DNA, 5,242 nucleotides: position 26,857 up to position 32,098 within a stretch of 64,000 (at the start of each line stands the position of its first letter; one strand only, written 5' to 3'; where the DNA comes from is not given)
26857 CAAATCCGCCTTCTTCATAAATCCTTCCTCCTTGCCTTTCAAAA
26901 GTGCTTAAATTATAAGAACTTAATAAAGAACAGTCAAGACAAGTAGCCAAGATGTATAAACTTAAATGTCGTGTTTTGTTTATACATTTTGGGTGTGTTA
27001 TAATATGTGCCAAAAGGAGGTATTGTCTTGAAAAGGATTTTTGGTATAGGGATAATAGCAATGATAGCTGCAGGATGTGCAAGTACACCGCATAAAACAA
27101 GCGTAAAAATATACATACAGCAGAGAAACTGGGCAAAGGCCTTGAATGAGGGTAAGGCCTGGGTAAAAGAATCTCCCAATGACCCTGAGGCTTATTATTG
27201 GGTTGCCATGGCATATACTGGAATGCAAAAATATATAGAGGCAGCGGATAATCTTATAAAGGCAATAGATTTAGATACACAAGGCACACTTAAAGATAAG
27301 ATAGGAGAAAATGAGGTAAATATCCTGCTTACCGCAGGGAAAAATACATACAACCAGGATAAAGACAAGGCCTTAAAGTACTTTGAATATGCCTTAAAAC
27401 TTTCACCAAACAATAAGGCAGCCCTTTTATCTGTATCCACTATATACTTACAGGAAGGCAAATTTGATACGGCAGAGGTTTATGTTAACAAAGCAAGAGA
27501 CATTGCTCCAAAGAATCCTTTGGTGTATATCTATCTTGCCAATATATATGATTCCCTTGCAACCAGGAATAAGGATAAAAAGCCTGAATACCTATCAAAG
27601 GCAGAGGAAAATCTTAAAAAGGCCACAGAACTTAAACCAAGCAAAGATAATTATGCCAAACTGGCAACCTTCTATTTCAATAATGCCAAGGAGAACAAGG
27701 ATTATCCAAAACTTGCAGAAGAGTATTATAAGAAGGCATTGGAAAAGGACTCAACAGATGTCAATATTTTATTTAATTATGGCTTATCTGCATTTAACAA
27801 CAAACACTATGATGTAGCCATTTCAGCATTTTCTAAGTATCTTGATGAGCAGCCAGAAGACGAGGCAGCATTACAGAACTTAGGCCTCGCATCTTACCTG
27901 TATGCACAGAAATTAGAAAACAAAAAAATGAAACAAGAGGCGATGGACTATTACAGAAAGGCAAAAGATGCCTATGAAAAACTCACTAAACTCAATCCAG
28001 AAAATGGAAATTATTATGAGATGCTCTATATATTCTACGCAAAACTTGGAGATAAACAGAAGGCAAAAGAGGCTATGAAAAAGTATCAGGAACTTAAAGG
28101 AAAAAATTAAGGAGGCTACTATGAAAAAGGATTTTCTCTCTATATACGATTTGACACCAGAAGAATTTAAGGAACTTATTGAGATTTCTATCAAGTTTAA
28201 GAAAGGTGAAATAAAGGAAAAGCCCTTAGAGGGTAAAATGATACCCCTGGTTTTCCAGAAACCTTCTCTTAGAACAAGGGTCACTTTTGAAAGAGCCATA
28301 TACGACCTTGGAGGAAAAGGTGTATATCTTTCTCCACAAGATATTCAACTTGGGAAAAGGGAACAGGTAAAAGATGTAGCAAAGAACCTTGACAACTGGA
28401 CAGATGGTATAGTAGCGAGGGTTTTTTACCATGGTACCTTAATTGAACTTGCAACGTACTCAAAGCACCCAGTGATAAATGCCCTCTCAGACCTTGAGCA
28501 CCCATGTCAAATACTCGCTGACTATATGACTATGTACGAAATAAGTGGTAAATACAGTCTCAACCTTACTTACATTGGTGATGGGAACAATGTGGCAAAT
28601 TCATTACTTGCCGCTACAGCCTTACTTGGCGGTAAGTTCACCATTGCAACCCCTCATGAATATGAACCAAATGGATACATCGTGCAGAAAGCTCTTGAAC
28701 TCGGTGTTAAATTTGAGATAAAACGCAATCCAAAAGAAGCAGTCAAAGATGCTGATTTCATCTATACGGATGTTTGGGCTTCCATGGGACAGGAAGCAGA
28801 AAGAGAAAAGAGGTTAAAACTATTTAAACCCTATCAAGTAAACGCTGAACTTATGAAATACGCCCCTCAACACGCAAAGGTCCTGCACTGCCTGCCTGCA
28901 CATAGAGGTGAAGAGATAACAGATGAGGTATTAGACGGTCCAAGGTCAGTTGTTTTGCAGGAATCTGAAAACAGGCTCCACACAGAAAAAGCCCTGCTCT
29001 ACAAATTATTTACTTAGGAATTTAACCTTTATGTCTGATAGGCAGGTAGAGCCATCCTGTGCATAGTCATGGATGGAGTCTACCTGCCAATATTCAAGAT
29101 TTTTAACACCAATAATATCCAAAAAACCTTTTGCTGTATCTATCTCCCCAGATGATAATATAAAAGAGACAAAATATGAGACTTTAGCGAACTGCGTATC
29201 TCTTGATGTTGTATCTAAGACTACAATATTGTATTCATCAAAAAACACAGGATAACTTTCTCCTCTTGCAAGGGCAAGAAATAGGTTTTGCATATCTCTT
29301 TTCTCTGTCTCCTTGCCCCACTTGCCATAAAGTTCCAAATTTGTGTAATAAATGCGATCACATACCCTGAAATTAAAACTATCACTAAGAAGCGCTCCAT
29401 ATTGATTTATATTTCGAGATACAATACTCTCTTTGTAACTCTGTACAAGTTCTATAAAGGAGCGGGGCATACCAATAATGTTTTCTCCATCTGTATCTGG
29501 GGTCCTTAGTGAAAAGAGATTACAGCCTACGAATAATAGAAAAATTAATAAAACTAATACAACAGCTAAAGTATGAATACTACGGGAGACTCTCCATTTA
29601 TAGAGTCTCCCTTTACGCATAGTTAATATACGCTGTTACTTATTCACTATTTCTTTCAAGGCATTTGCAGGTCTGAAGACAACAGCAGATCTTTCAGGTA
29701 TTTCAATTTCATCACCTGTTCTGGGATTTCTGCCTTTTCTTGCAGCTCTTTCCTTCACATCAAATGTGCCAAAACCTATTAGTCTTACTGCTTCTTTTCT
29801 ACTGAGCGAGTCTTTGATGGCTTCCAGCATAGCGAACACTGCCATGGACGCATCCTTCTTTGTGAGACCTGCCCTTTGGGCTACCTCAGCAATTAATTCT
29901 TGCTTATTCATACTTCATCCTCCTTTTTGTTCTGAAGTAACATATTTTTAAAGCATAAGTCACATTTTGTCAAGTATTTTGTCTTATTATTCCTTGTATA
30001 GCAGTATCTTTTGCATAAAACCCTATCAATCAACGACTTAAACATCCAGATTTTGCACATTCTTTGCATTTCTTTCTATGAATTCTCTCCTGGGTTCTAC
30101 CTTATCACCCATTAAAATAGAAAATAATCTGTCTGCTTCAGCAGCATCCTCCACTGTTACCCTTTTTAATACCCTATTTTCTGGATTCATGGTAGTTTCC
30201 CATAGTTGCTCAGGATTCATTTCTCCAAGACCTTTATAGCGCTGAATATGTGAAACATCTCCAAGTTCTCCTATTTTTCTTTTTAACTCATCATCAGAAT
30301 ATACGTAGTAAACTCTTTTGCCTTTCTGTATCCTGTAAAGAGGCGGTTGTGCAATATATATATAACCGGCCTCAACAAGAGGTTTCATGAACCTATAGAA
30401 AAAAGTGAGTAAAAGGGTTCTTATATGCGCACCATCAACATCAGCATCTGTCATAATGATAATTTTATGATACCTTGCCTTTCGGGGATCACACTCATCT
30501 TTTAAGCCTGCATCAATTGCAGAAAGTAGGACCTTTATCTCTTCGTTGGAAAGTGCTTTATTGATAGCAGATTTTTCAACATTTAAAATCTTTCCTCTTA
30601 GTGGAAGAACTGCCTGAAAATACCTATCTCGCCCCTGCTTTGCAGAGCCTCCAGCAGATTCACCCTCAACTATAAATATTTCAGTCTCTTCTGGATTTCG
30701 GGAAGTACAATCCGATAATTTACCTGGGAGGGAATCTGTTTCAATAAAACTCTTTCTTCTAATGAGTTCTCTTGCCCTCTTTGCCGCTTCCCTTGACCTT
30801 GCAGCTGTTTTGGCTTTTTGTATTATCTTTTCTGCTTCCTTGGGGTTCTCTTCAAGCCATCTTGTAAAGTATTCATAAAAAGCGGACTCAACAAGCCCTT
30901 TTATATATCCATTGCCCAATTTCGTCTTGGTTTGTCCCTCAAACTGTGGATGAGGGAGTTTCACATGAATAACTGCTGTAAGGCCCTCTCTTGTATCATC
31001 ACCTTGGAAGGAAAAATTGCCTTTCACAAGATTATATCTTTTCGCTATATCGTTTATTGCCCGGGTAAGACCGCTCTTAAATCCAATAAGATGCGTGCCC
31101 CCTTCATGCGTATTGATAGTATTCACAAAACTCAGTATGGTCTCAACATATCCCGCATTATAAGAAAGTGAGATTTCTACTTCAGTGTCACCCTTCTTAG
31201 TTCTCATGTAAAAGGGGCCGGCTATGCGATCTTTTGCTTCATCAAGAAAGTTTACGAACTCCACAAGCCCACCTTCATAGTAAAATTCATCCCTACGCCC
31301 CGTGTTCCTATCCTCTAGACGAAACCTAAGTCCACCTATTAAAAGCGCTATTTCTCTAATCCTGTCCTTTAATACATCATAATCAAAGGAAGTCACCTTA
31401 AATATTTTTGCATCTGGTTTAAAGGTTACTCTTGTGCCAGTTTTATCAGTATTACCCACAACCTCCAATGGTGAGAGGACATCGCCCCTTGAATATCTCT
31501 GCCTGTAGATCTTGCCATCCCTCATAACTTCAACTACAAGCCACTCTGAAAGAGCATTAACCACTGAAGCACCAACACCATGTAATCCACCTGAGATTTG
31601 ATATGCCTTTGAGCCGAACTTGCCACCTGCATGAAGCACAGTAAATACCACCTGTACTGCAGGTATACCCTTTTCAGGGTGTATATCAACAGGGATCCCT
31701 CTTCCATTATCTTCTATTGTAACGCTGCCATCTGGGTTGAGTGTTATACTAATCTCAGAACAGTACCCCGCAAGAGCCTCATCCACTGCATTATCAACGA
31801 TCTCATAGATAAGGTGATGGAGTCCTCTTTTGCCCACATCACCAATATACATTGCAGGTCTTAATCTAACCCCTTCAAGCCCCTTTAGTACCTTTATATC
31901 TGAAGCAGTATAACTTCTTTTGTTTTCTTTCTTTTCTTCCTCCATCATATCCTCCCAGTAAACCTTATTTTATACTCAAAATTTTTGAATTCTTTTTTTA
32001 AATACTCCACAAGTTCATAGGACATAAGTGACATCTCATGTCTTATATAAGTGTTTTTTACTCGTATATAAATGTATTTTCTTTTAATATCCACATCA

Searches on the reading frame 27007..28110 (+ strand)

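Call 65: search_protein_families(library=pfam, proteins=[window:27007-28110:+], max_evalue=0.00001)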
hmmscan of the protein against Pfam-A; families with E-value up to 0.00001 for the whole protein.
window:27007-28110:+ (367 aa): 12 families
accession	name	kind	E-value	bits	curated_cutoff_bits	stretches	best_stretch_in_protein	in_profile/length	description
PF07719.23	TPR_2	-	7.1e-22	76.1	27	0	116-136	14-34/34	Tetratricopeptide repeat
PF13432.12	TPR_16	-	6.3e-20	71.7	32.7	0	116-171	10-65/65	Tetratricopeptide repeat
PF14559.12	TPR_19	-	5.9e-19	68.6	25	1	120-174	8-62/68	Tetratricopeptide repeat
PF13428.12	TPR_14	-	6.6e-19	67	23.5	0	139-179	3-43/44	Tetratricopeptide repeat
PF13431.12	TPR_17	-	4.6e-18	64.4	24.4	0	240-269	1-30/34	Tetratricopeptide repeat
PF13181.12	TPR_8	-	1.9e-15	56.1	25.7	0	61-90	2-31/34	Tetratricopeptide repeat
PF00515.34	TPR_1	-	2e-12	46.8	27.8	0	116-136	14-34/34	Tetratricopeptide repeat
PF23914.1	TPR_CcmH_CycH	-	4.7e-10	40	42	1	197-286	67-155/158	Cytochrome c-type biogenesis protein H TPR domain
PF13371.12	TPR_9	-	5.7e-10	39.5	35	0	35-94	4-63/73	Tetratricopeptide repeat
PF13424.12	TPR_12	-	2.9e-07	31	30.1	0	62-132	5-74/77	Tetratricopeptide repeat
PF12895.13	ANAPC3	-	5.8e-07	30.1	27.2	0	35-85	32-81/82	Anaphase-promoting complex, cyclosome, subunit 3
PF14561.12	TPR_20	-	4.4e-06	27.4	25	0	44-91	6-53/90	Tetratricopeptide repeat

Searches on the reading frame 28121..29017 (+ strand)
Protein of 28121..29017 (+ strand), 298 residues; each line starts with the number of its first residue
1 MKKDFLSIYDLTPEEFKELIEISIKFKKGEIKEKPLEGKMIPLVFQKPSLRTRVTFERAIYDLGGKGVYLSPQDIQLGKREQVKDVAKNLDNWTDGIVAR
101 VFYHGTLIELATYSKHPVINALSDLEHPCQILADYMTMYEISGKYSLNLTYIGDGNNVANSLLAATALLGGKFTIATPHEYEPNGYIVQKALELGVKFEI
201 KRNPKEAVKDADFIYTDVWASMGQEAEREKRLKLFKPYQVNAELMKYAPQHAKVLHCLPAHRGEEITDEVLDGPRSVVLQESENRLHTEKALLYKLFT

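Call 65: search_protein_families(library=pfam, proteins=[window:28121-29017:+], max_evalue=0.00001)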
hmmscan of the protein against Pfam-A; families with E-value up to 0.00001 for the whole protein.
window:28121-29017:+ (298 aa): 2 families
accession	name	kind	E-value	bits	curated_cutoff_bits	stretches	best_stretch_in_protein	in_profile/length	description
PF00185.30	OTCace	-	1.9e-57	194.1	29.4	1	147-294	3-155/157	Aspartate/ornithine carbamoyltransferase, Asp/Orn binding domain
PF02729.26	OTCace_N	-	3.3e-43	147.8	29.9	1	3-140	1-148/148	Aspartate/ornithine carbamoyltransferase, carbamoyl-P binding domain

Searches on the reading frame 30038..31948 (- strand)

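Call 65: search_protein_families(library=pfam, proteins=[window:30038-31948:-], max_evalue=0.00001)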
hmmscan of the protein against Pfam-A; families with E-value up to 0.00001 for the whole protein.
window:30038-31948:- (636 aa): 4 families
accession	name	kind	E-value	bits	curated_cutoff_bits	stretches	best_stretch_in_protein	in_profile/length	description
PF00204.31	DNA_gyraseB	-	2.3e-55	187.2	27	1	227-394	1-172/173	DNA gyrase B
PF00986.26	DNA_gyraseB_C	-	3.4e-32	110.8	29.8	1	567-625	5-63/63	DNA gyrase B subunit, carboxyl terminus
PF01751.28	Toprim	-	3.2e-20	72.5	23.1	1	423-534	1-95/96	Toprim domain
PF02518.31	HATPase_c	-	3e-18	66.7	26.4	1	41-180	4-109/111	Histidine kinase-, DNA gyrase B-, and HSP90-like ATPase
